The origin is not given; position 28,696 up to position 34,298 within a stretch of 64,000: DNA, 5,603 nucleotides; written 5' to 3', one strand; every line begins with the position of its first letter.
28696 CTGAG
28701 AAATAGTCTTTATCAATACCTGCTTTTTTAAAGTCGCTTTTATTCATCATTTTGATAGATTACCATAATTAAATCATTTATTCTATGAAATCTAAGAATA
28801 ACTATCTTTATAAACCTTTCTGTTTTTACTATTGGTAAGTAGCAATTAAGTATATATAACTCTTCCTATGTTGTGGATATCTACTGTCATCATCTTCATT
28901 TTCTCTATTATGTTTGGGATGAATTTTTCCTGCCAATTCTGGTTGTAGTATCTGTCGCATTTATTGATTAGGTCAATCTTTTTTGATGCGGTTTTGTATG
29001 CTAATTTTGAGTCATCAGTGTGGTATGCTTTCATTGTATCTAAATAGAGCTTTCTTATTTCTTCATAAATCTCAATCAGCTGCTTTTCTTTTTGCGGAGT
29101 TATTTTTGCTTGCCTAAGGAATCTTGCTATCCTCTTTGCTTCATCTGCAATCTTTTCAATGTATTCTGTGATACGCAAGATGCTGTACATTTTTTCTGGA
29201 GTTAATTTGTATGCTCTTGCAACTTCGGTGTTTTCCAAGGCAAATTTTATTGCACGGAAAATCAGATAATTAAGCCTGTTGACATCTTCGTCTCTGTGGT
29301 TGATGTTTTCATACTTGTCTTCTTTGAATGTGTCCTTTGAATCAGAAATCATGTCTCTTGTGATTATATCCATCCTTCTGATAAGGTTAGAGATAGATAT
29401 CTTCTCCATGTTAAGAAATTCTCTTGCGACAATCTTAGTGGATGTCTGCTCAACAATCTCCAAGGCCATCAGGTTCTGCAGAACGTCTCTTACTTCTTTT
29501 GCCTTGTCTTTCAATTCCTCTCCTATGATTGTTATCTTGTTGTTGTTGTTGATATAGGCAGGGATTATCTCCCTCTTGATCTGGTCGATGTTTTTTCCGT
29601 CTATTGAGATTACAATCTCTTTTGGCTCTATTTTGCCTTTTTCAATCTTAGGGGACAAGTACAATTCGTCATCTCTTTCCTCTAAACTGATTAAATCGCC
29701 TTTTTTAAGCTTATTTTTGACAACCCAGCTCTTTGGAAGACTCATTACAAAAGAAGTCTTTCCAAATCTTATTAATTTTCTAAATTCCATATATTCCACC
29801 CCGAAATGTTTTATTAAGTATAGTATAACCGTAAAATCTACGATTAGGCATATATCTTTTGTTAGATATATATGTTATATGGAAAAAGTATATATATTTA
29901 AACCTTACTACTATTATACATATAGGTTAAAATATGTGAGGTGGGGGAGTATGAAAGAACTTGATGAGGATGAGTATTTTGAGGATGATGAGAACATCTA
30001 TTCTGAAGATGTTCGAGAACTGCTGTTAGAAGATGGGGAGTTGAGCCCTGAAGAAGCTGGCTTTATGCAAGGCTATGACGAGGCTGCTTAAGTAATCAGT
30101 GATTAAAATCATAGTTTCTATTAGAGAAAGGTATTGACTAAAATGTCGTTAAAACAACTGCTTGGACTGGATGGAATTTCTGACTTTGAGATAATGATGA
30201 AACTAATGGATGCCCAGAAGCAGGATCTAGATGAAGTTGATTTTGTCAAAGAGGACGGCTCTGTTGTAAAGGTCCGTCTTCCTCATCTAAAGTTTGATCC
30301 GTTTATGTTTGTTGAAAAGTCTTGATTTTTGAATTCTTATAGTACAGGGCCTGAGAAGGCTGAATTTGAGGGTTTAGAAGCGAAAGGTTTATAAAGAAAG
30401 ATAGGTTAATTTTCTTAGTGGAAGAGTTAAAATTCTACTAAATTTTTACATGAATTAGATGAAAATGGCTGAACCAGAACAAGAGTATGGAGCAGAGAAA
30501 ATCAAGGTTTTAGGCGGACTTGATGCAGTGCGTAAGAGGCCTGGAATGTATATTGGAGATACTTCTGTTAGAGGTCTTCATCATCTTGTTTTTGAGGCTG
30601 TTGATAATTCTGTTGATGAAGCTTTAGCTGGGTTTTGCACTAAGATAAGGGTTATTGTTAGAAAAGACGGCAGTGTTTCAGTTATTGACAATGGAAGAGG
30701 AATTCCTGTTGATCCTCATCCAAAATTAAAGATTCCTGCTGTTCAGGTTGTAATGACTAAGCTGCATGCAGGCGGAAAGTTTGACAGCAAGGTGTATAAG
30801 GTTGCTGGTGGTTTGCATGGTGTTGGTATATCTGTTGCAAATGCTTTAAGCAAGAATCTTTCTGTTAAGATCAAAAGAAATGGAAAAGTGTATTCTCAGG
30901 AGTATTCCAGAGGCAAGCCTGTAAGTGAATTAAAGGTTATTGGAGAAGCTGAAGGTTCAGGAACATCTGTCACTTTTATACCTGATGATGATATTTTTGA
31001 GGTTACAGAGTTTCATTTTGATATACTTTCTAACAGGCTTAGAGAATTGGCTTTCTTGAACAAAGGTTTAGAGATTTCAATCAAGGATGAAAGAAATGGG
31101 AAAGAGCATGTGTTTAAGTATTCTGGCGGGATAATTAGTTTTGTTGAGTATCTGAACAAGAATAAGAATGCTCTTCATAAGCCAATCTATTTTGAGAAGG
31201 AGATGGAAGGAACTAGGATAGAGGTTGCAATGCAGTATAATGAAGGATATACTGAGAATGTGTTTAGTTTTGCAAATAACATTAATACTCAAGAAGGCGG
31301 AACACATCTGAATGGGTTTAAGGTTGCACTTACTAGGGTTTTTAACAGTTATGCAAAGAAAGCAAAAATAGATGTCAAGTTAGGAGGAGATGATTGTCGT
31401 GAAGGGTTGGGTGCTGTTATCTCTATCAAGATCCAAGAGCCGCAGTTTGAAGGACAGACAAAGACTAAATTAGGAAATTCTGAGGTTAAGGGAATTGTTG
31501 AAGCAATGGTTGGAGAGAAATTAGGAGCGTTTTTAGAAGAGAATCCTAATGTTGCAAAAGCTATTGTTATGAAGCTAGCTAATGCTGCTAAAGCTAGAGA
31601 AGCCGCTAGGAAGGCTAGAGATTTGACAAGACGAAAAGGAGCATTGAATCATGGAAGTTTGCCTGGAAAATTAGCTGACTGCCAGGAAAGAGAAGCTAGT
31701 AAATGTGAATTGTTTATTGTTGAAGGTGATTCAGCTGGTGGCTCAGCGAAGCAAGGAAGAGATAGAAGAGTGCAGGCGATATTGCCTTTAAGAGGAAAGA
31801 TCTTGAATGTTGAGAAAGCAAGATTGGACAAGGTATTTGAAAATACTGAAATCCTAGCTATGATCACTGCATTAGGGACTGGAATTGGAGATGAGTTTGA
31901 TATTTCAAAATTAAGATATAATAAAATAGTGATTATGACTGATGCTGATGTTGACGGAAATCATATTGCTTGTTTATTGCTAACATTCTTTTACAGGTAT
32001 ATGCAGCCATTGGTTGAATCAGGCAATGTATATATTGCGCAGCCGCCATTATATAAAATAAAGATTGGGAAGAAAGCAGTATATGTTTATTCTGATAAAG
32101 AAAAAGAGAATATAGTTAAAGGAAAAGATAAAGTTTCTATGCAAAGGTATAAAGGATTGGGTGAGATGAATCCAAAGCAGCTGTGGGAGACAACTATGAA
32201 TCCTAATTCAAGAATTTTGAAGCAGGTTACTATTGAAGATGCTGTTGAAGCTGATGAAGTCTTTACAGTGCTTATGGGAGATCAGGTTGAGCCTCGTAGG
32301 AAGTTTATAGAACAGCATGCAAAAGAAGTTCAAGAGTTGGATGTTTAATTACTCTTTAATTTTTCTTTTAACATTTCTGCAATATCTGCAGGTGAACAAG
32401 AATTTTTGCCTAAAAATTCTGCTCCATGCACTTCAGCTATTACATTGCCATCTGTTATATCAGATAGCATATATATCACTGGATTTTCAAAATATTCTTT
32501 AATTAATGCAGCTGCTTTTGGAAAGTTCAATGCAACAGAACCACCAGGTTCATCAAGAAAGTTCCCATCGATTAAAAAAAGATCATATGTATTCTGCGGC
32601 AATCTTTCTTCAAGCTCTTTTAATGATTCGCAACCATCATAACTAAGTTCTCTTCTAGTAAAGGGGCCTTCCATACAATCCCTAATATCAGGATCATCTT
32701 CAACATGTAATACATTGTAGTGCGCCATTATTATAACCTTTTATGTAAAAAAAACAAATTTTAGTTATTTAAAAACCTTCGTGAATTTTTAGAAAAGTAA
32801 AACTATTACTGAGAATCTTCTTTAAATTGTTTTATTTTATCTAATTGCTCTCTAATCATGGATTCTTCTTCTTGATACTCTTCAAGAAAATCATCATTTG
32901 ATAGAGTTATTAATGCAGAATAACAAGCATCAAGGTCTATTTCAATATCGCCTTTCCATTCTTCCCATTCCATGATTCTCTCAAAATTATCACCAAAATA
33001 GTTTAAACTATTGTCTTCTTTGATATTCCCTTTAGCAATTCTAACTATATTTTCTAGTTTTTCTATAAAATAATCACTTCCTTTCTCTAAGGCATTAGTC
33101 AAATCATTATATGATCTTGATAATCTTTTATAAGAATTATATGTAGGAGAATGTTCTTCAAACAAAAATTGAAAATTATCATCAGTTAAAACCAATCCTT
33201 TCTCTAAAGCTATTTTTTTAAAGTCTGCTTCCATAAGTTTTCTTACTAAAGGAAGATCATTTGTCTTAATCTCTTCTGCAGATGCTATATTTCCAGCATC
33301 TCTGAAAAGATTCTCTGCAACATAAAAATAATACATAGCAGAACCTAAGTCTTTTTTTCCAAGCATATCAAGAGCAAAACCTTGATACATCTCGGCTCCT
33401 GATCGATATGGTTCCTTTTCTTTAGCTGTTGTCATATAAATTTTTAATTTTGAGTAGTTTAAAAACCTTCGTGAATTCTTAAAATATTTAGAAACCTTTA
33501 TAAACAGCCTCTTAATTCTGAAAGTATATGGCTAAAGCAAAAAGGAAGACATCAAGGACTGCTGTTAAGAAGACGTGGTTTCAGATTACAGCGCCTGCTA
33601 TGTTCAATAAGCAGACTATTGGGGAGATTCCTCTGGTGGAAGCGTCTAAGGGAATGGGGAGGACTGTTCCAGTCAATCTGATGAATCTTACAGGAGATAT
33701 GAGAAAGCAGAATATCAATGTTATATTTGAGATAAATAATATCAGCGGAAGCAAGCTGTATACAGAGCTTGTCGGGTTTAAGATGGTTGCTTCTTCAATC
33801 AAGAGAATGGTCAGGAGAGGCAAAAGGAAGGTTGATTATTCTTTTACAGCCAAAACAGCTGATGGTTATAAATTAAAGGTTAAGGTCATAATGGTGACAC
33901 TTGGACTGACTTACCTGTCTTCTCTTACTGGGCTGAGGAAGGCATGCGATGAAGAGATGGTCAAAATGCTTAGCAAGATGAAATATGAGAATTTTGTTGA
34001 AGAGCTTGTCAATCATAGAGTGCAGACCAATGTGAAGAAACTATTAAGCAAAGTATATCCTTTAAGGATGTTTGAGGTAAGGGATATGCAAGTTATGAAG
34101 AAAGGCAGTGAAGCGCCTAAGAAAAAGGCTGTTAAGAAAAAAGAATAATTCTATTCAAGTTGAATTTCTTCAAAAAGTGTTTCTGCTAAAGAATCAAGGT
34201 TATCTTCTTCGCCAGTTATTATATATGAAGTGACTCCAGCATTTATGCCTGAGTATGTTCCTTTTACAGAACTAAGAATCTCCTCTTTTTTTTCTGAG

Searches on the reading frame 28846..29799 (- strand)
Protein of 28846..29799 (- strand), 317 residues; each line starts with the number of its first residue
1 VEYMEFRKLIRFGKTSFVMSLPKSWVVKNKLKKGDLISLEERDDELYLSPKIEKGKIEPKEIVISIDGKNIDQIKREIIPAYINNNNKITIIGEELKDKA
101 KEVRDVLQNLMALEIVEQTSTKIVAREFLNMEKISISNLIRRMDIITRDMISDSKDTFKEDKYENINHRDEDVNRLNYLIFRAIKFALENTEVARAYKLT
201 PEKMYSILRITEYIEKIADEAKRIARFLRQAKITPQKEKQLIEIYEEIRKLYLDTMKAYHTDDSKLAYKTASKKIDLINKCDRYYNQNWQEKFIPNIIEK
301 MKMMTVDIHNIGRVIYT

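Call 13: search_protein_families(library=pfam, proteins=[window:28846-29799:-], max_evalue=0.01)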
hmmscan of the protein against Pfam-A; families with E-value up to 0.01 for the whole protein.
window:28846-29799:- (317 aa): 2 families
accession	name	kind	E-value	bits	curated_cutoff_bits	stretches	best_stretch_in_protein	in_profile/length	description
PF01895.24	PhoU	-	1e-08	35.8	23.5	1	140-226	1-87/89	PhoU domain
PF04014.23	MazE_antitoxin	-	5.4e-05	23.5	24.7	1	16-51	7-43/48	Antidote-toxin recognition MazE, bacterial antitoxin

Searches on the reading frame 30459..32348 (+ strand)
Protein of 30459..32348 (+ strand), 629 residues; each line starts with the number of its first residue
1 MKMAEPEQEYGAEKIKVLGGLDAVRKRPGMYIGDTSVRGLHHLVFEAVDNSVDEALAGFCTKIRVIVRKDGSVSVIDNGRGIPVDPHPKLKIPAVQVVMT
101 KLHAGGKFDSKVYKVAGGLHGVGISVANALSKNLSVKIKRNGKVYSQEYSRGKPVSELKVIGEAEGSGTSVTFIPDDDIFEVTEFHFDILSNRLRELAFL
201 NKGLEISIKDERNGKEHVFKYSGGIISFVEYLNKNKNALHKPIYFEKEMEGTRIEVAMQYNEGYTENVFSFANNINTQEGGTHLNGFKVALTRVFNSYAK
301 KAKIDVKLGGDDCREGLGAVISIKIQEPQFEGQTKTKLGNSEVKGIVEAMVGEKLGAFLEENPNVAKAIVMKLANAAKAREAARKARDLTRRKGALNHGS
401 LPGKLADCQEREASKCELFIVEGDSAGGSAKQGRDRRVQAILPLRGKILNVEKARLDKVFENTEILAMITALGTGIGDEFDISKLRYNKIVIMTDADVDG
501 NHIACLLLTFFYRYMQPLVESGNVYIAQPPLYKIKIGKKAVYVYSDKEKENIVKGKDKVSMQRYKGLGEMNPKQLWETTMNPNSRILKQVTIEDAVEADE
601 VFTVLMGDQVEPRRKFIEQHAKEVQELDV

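Call 17: find_related_loci(query=window:30459-32348:+, collection=genome_contigs, flank=6000)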
Query window:30459-32348:+ (629 aa) in genome_contigs; peptide patterns used: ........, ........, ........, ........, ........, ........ (x = any residue, [..] = any of these).
599 stretches matched a pattern (row limit reached: there are more); 577 encode a relative of the query (tblastn E <= 1e-3); the best 80 are kept; 80 distinct loci.
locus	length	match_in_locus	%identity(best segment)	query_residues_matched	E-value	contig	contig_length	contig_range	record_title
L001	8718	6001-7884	83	1-629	0e+0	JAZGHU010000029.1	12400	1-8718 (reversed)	MAG: Candidatus Woesearchaeota archaeon isolate SCS6bin.8 SCS6bin.8_29, whole genome shotgun sequence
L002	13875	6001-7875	76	8-629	0e+0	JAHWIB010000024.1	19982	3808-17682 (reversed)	MAG: Candidatus Woesearchaeota archaeon isolate Yap200.bin9.104 contig_6493, whole genome shotgun sequence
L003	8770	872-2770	74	1-629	0e+0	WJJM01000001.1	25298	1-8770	MAG: Candidatus Woesearchaeota archaeon isolate Bin_028 k141_63048, whole genome shotgun sequence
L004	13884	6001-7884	69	7-629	0e+0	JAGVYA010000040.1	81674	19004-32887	Candidatus Woesearchaeota archaeon isolate RIFCSPLOWO2_01_FULL_35_20 rifcsplowo2_01_scaffold_668, whole genome shotgun s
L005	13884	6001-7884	70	5-629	0e+0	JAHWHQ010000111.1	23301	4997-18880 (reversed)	MAG: Candidatus Woesearchaeota archaeon isolate MP5_5_87 k127_73222826, whole genome shotgun sequence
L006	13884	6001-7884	69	5-629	0e+0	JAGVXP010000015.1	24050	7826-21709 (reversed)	Candidatus Woesearchaeota archaeon isolate RIFCSPHIGHO2_02_FULL_36_13 rifcsphigho2_02_scaffold_3077, whole genome shotgu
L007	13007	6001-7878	70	7-629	0e+0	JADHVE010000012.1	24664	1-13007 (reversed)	MAG: Candidatus Woesearchaeota archaeon isolate BS150m-G64 BS-150m-C1695, whole genome shotgun sequence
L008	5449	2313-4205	70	2-629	0e+0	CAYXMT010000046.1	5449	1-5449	MAG TPA_asm: uncultured Methanosarcinales archaeon isolate binchicken_co48_511 genome assembly, contig: NODE_25531_lengt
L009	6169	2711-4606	70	1-629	0e+0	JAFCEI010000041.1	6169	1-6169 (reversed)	Candidatus Woesearchaeota archaeon isolate Meg22_1012_Bin_87 Meg22_1012_Bin_87_scaffold_45224, whole genome shotgun sequ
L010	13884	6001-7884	70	7-629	0e+0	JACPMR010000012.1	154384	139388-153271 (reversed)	MAG: Candidatus Woesearchaeota archaeon isolate NC_groundwater_554_Ag_S-0.1um_37_18 S35_SO-1_scaffold_204080, whole geno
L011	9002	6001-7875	68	7-629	0e+0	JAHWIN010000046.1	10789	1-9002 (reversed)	MAG: Candidatus Woesearchaeota archaeon isolate YT1_767 k127_31416891, whole genome shotgun sequence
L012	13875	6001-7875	70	7-629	0e+0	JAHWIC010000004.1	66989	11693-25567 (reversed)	MAG: Candidatus Woesearchaeota archaeon isolate Yap2000.bin4.8 contig-145_143, whole genome shotgun sequence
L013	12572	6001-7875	68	7-628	0e+0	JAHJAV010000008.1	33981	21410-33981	MAG: Nanoarchaeota archaeon isolate Modern_marine.mb.228 Modern_marine.mb.228_k141_137824, whole genome shotgun sequence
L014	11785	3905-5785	67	6-629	0e+0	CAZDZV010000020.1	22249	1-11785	MAG TPA_asm: uncultured Methanosarcinales archaeon isolate SRP141376_co2_275 genome assembly, contig: NODE_4884_length_2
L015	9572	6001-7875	67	7-629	0e+0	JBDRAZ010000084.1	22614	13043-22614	MAG: archaeon isolate MEGAHIT-group-1.1032 k141_3138608, whole genome shotgun sequence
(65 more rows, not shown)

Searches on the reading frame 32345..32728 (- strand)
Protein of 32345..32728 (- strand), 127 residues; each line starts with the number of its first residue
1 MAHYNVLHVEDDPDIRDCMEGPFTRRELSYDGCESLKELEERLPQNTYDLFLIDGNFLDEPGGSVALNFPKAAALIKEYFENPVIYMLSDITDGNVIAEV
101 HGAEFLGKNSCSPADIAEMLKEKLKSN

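Call 4: search_protein_families(library=pfam, proteins=[window:32345-32728:-], max_evalue=1)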
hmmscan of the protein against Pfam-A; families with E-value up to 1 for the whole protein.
window:32345-32728:- (127 aa): 1 family
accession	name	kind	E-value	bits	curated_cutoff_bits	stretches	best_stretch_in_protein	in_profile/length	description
PF00072.30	Response_reg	-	7.7e-05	23.3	30.2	1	6-62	1-57/111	Response regulator receiver domain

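Call 5: search_protein_families(library=ncbifam, proteins=[window:32345-32728:-], max_evalue=1)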
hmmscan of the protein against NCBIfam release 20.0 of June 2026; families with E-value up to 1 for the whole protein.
window:32345-32728:- (127 aa): 2 families
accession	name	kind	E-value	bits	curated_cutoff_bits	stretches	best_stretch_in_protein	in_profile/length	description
NF008034.0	PRK10766.1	equivalog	0.0052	16.3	275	1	3-66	2-65/231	two-component system response regulator TorR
NF010684.1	PRK14084.1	equivalog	0.17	11.6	375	1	30-67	29-66/254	response regulator transcription factor LytR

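Call 61: search_protein_families(library=padloc, proteins=[window:32345-32728:-], max_evalue=0.01)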
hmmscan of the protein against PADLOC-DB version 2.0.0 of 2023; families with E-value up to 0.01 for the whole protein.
window:32345-32728:- (127 aa): 0 families

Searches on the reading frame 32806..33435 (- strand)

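Call 4: search_protein_families(library=pfam, proteins=[window:32806-33435:-], max_evalue=1)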
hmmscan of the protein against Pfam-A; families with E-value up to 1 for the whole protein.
window:32806-33435:- (209 aa): 1 family
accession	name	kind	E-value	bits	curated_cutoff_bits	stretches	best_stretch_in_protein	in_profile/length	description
PF18068.6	Npun_R1517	-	0.08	13.5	27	0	112-132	32-52/74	Npun R1517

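Call 61: search_protein_families(library=padloc, proteins=[window:32806-33435:-], max_evalue=0.01)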
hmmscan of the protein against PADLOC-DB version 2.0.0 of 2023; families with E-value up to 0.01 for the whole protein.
window:32806-33435:- (209 aa): 0 families

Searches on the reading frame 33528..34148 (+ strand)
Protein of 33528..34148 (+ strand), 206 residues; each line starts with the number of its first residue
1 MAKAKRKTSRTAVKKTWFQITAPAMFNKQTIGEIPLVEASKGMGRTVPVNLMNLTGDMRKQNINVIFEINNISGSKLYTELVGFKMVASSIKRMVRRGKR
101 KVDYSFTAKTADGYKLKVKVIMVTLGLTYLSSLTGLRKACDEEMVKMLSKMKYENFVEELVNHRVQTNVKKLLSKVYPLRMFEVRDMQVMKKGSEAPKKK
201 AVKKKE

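Call 4: search_protein_families(library=pfam, proteins=[window:33528-34148:+], max_evalue=1)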
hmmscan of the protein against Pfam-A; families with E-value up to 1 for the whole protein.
window:33528-34148:+ (206 aa): 1 family
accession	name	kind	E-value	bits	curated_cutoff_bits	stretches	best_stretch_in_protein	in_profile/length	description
PF01015.23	Ribosomal_S3Ae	-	5.1e-45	153.8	29.3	1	4-192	2-190/191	Ribosomal S3Ae family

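Call 5: search_protein_families(library=ncbifam, proteins=[window:33528-34148:+], max_evalue=1)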
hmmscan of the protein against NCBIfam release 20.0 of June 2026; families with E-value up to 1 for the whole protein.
window:33528-34148:+ (206 aa): 1 family
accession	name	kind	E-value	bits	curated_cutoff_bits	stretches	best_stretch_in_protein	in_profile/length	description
NF003142.0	PRK04057.1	equivalog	1.3e-51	174.8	198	1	2-204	3-205/210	30S ribosomal protein S3ae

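Call 16: find_related_loci(query=window:33528-34148:+, collection=genome_contigs, flank=10000)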
Query window:33528-34148:+ (206 aa) in genome_contigs; peptide patterns used: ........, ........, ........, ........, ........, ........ (x = any residue, [..] = any of these).
67 stretches matched a pattern, but none encodes a relative of the query by tblastn (E <= 1e-3).
